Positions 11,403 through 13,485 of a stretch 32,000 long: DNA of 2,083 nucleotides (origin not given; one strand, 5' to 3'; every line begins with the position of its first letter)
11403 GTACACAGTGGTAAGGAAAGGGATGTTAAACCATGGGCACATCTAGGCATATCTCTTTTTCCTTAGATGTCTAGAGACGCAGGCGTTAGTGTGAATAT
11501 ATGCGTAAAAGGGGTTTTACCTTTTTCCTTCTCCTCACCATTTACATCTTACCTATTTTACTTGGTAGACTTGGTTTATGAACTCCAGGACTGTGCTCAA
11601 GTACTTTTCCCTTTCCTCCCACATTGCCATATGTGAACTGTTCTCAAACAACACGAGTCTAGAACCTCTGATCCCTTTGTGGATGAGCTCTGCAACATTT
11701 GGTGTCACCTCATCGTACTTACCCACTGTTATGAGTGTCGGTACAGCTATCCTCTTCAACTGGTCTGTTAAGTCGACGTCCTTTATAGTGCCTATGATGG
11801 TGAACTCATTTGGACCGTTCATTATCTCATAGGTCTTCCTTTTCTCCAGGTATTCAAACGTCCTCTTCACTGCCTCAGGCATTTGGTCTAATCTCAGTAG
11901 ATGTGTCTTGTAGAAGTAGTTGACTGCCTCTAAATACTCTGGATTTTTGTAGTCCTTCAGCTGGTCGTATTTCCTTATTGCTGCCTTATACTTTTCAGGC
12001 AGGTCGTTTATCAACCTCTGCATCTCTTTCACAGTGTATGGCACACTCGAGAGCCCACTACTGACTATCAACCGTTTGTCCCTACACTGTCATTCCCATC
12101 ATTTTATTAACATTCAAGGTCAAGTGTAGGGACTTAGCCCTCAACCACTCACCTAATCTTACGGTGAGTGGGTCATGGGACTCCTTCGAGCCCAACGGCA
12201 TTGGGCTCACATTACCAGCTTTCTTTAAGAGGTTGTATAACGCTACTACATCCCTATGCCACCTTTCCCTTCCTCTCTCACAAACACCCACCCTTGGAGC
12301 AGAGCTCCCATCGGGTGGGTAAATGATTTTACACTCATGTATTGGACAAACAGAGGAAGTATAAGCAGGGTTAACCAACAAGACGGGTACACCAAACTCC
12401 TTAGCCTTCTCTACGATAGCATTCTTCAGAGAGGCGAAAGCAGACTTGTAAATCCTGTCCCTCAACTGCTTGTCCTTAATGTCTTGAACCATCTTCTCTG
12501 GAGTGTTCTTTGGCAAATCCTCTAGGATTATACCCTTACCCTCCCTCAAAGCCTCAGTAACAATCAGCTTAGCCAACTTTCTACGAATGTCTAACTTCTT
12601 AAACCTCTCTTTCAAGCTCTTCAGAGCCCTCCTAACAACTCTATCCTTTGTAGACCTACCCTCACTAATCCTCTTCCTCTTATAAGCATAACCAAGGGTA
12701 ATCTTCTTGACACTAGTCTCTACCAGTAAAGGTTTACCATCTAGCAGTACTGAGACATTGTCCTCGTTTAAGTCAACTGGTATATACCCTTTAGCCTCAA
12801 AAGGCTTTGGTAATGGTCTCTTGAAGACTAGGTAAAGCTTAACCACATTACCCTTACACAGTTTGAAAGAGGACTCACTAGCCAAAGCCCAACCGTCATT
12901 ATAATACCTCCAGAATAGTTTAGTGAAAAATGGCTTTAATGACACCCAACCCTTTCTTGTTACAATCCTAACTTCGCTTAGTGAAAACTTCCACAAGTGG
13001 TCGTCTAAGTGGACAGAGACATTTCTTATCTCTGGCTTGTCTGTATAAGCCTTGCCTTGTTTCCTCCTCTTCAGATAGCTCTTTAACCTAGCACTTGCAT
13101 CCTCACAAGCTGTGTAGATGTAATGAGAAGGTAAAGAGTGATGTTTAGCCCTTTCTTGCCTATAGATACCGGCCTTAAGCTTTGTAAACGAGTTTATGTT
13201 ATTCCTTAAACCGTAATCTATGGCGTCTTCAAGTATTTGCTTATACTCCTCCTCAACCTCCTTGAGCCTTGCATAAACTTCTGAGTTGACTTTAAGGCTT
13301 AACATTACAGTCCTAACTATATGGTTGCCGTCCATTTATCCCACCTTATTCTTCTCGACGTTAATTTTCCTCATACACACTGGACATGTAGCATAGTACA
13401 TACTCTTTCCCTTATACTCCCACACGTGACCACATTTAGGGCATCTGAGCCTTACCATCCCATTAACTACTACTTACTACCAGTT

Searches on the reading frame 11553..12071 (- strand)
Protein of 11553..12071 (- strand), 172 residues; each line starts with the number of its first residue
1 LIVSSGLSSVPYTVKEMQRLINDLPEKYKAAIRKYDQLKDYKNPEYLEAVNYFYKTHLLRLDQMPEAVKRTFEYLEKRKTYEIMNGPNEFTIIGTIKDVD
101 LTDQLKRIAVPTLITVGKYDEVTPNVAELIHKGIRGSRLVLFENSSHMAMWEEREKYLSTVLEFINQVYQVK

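Call 9: search_protein_families(library=pfam, proteins=[window:11553-12071:-], max_evalue=0.01)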
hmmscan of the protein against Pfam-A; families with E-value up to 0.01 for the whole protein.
window:11553-12071:- (172 aa): 1 family
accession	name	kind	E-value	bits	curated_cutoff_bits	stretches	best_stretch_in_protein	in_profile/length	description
PF00561.26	Abhydrolase_1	-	0.00059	20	25.8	1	48-153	184-244/245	alpha/beta hydrolase fold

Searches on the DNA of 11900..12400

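Call 75: search_rna_families(source=window, start=11900, end=12400, threshold=evalue, max_evalue=1)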
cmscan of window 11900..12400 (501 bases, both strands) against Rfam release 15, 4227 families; matches with E-value up to 1: 0.
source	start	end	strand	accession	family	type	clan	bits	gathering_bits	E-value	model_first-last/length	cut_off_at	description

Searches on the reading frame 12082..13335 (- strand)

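Call 9: search_protein_families(library=pfam, proteins=[window:12082-13335:-], max_evalue=0.01)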
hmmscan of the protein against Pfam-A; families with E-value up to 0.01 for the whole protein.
window:12082-13335:- (417 aa): 1 family
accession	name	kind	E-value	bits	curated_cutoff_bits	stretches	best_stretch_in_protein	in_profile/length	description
PF07282.18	Cas12f1-like_TNB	-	4.5e-10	40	26.3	1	300-369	1-60/60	Cas12f1-like, TNB domain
